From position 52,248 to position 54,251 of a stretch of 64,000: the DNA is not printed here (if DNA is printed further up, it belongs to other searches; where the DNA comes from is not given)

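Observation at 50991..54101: Copy 2 of the same HExxH-protein + MBL-hydrolase pair, strongly diverged, with a 0-nt intergenic spacer, just downstream of tRNA-Thr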

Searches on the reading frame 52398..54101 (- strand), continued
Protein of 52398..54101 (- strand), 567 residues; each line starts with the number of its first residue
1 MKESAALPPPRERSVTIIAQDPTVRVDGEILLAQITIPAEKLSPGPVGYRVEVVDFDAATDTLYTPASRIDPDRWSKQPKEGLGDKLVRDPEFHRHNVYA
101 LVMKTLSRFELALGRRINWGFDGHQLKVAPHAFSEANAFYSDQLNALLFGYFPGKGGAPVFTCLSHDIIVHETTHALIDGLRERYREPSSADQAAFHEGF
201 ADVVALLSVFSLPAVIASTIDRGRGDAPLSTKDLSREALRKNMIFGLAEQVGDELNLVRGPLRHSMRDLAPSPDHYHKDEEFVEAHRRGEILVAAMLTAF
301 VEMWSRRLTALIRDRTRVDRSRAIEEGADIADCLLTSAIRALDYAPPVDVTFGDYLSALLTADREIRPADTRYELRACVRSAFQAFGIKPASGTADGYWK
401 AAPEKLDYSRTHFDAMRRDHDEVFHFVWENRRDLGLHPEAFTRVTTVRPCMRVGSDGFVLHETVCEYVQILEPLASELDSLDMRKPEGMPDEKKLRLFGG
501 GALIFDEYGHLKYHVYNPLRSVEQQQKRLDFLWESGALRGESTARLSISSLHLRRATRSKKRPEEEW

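Call 87: search_protein_families(library=padloc, alignment_id=A4, max_evalue=1e-10)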
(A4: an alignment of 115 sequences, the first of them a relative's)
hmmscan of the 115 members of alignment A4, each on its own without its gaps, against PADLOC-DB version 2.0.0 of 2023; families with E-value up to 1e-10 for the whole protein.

A. member 1, L001:2378-3355:+ (326 aa): 26 families (the best 25 are shown)
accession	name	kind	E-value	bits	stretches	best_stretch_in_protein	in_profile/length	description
PDLC00328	PtuB1|PtuB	-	1.2e-79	265.9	1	45-325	1-287/295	Unknown function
PDLC00319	PtuB1|PtuB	-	3.6e-77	257.9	1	45-322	1-294/310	Unknown function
PDLC00329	PtuB1|PtuB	-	6.2e-71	237.4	1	51-325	9-329/331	Unknown function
PDLC00292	PtuA1|PtuA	-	8.2e-54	181.1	1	45-319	1-243/726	AAA ATPase domain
PDLC00339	PtuB1|PtuB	-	2.8e-53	179.4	1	45-319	1-255/261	Unknown function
PDLC00330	PtuB1|PtuB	-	2e-46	157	1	91-322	41-260/271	Unknown function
PDLC00316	PtuB1|PtuB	-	1.7e-41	140.8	1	88-317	49-269/301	Unknown function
PDLC00343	PtuB1|PtuB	-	2.1e-39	133.9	1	91-320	51-270/283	Unknown function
PDLC00288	PtuA1|PtuA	-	1.5e-34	117.7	1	45-261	1-204/733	AAA ATPase domain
PDLC00337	PtuB1|PtuB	-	4.6e-30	103.1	1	45-163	1-105/216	Unknown function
PDLC00333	PtuB1|PtuB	-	4.6e-27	93.2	1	87-319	44-259/272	Unknown function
PDLC00327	PtuB1|PtuB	-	1.1e-25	88.7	1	72-293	25-242/391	Unknown function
PDLC00336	PtuB1|PtuB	-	2.9e-24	84.1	1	45-163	1-112/250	Unknown function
PDLC00291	PtuA1|PtuA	-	9.5e-24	82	1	46-260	2-214/773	AAA ATPase domain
PDLC02924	HNH_I-A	-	9.6e-21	72.7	1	82-289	21-181/198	-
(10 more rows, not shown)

B. families by the number of members that match (of 115 scanned): 48 families (the first 25 are shown)
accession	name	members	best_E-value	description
PDLC03014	subtilase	2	2e-23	-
PDLC00159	HamA1|HamA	1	4.5e-111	DUF1837 domain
PDLC00328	PtuB1|PtuB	1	1.2e-79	Unknown function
PDLC00319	PtuB1|PtuB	1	3.6e-77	Unknown function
PDLC00329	PtuB1|PtuB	1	6.2e-71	Unknown function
PDLC04790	PDC-S01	1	3.1e-57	-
PDLC00292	PtuA1|PtuA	1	8.2e-54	AAA ATPase domain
PDLC00339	PtuB1|PtuB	1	2.8e-53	Unknown function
PDLC00330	PtuB1|PtuB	1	2e-46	Unknown function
PDLC00316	PtuB1|PtuB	1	1.7e-41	Unknown function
PDLC04789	PDC-S01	1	2.7e-40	-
PDLC00343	PtuB1|PtuB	1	2.1e-39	Unknown function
PDLC00288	PtuA1|PtuA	1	1.5e-34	AAA ATPase domain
PDLC00337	PtuB1|PtuB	1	4.6e-30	Unknown function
PDLC01734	typeIV_RecD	1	5.8e-28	RecD_0_IVD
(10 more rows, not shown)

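Call 89: find_related_loci(query=A1, collection=viral_contigs, flank=8000)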
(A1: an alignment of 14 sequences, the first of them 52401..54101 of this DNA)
Query A1 (567 aa) in viral_contigs; peptide patterns used: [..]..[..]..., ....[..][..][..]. (x = any residue, [..] = any of these).
68 stretches matched a pattern, but none encodes a relative of the query by tblastn (E <= 1e-3).

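Call 105: search_protein_representatives(alignment_id=A2)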
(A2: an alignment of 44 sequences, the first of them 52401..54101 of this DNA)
Query: 44 sequences, 564 profile positions. Proteins with E-value up to 0.001 (for the whole library): 4708; up to 1e-10: 3272; up to 1e-30: 1330. The best 150 are listed.
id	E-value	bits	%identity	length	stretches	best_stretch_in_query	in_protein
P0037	2.0e-282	954.1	-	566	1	1-563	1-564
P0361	7.1e-231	783.9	-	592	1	5-556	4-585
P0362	4.7e-226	768.0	-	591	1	3-555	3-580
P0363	3.8e-224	761.7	-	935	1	8-564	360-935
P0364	1.2e-223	760.0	-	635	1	1-555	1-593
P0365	6.7e-222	754.2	-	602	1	6-556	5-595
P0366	1.7e-221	752.9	-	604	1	4-561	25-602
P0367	2.3e-221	752.4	-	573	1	8-564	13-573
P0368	2.5e-218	742.5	-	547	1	7-538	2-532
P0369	5.4e-218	741.3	-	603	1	5-557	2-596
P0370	3.7e-217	738.6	-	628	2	3-486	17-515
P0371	5.6e-217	738.0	-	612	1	8-551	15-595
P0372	8.0e-217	737.5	-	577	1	4-564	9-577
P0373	7.8e-214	727.6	-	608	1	7-559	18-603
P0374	1.8e-213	726.4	-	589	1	4-556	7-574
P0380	2.7e-205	699.4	-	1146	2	5-535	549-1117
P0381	5.5e-203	691.8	-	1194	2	3-531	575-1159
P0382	6.8e-203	691.5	-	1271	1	5-558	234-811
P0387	3.7e-199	679.2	-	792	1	5-555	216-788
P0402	2.9e-184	630.0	-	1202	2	4-544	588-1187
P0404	2.8e-183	626.7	-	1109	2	5-536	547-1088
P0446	6.0e-133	460.6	-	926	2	4-534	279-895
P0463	4.4e-121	421.4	-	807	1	4-536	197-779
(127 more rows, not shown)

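Call 106: search_protein_families(library=pfam, proteins=[P0363, P0380, P0381, P0382, P0387, P0402, P0404, P0446, P0463], max_evalue=0.001)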
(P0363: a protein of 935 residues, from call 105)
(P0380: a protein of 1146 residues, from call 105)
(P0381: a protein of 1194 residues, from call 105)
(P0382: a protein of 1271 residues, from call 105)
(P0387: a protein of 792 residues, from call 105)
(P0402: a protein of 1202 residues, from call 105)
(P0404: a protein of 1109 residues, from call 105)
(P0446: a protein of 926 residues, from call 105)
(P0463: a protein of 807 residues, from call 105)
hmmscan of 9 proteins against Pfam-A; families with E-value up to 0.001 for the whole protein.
P0363 (935 aa): 1 family
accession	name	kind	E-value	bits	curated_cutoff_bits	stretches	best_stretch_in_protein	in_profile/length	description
PF00882.24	Zn_dep_PLPC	-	5.7e-05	23.6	26.8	1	99-196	21-102/167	Zinc dependent phospholipase C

P0380 (1146 aa): 0 families

P0381 (1194 aa): 0 families

P0382 (1271 aa): 1 family
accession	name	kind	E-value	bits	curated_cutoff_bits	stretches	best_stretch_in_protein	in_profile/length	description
PF00753.33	Lactamase_B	-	9.3e-05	22.9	22.7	1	858-927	4-61/196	Metallo-beta-lactamase superfamily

P0387 (792 aa): 0 families

P0402 (1202 aa): 1 family
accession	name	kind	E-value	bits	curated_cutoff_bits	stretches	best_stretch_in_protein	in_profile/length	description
PF01447.24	Peptidase_M4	-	9.7e-07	29.8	22.4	1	148-197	101-143/145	Thermolysin metallopeptidase, catalytic domain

P0404 (1109 aa): 0 families

P0446 (926 aa): 0 families

P0463 (807 aa): 1 family
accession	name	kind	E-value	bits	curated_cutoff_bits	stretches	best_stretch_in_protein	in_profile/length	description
PF10042.14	DUF2278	-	2e-18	67.5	25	1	1-173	1-192/206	Uncharacterized conserved protein (DUF2278)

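Call 109: search_dna_similar(query=window:52401-54101:-, collection=plasmids, mode=protein, max_rows=60, rows=best)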
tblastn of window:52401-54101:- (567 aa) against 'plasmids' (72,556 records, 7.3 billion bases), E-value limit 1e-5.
Records with a match: 59; places in all: 64; records where one place covers at least 80% of the query: 21.
Best place of each record, by identity: <60% 59.
By first word of the organism name: Rhizobium 18; Sinorhizobium 14; Agrobacterium 6; Hymenobacter 4; Mesorhizobium 3; Phyllobacterium 2; Ensifer 2; Isosphaeraceae 1; Methylorubrum 1; Bradyrhizobium 1; and 7 more.
By predicted mobility (MOB-suite, as given by PLSDB): conjugative 35; non-mobilizable 22; mobilizable 2.
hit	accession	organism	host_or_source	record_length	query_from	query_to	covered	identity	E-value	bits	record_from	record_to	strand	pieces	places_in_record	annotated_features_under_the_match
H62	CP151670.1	Isosphaeraceae bacterium EP7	-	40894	3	564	99%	52.2%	2e-175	557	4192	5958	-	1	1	hypothetical protein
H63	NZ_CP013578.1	Rhizobium phaseoli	Phaseolus vulgaris,Whole ...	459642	13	561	97%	50.8%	2e-161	517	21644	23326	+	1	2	hypothetical protein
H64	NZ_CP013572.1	Rhizobium phaseoli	Phaseolus vulgaris,Whole ...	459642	13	561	97%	50.8%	2e-161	517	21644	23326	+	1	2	hypothetical protein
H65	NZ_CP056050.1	Agrobacterium vitis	Vitis vinifera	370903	13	561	97%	50.8%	2e-160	514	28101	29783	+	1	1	hypothetical protein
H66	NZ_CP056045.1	Agrobacterium vitis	Vitis vinifera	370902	13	561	97%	50.8%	2e-160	514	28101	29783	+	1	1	hypothetical protein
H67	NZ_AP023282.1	Agrobacterium vitis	Vitis vinifera,grapevine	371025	13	561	97%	50.8%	2e-160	514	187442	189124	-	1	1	hypothetical protein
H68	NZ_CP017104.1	Rhizobium gallicum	Phaseolus vulgaris,Whole ...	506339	9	552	96%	45.0%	4e-146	473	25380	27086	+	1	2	hypothetical protein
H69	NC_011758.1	Methylorubrum extorquens CM4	-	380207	7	531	93%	33.6%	6e-67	243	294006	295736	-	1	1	S8 family serine peptidase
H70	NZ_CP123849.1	Agrobacterium tumefaciens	Rose,cell culture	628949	5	531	93%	33.1%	3e-64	235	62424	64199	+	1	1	hypothetical protein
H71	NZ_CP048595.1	Agrobacterium tumefaciens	walnut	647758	5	531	93%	33.1%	7e-64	234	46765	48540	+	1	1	hypothetical protein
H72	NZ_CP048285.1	Rhizobium leguminosarum bv. viciae 248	Fava bean,whole organism,nodules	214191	5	531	93%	33.0%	5e-64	234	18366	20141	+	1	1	hypothetical protein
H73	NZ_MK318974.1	Rhizobium rhizogenes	-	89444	4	531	93%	31.9%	5e-62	229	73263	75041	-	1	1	hypothetical protein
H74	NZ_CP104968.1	Phyllobacterium sp. A18/5-2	Vicia costata,cell culture,root nodule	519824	7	477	83%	34.7%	1e-64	236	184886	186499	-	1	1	S8 family serine peptidase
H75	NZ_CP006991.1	Rhizobium etli bv. mimosae str. IE4771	Phaseolus vulgaris,whole organism,nodule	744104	1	469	83%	33.3%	5e-61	226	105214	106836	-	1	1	S8 family serine peptidase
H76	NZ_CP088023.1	Bradyrhizobium quebecense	Glycine max cv. AC Glengarry,Cell ...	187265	6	469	82%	33.6%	1e-59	222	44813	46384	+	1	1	peptidase M4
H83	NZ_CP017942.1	Phyllobacterium zundukense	Oxytropis triphylla,cell culture,root ...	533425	17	511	87%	28.8%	4e-34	145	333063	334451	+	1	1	serine protease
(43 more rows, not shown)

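Call 110: get_annotated_region(hit=H83, flank=5000)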
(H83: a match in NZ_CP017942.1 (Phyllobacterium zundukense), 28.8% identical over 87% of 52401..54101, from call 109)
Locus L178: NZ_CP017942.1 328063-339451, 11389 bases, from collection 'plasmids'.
description: Phyllobacterium zundukense strain Tri-48 plasmid unnamed3, complete sequence
organism: Phyllobacterium zundukense (NCBI taxid 1867719)
taxonomy: Bacteria; Pseudomonadota; Alphaproteobacteria; Hyphomicrobiales; Phyllobacteriaceae; Phyllobacterium; Phyllobacterium zundukense
host: -; source: Oxytropis triphylla,cell culture,root nodule; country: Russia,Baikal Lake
typing (MOB-suite, as given by PLSDB): non-mobilizable
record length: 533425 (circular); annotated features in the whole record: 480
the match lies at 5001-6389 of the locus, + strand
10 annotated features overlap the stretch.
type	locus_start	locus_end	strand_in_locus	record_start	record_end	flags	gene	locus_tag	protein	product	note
CDS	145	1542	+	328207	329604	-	-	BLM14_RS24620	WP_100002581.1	hypothetical protein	-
CDS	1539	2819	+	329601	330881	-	-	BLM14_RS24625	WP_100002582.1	glycosyltransferase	-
CDS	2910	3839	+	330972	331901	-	-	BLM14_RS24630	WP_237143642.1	HlyD family efflux transporter periplasmic adaptor subunit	-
CDS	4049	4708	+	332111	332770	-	-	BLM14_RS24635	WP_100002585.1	peroxiredoxin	-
CDS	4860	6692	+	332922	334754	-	-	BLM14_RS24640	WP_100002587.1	serine protease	-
CDS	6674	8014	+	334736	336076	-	-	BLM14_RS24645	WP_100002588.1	metallohydrolase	-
CDS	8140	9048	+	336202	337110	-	-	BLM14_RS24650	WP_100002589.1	LysR family transcriptional regulator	-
CDS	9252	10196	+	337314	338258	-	-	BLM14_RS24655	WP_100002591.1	ABC transporter permease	GO:0055085 - transmembrane transport [Evidence IEA]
CDS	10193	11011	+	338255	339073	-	-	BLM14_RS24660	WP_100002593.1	ABC transporter permease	-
CDS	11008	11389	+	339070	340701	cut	-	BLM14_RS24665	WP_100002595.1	ABC transporter ATP-binding protein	-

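Call 115: search_protein_families(library=phrogs, proteins=[window:52401-54101:-], max_evalue=0.001)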
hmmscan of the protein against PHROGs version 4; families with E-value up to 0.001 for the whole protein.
window:52401-54101:- (567 aa): 0 families
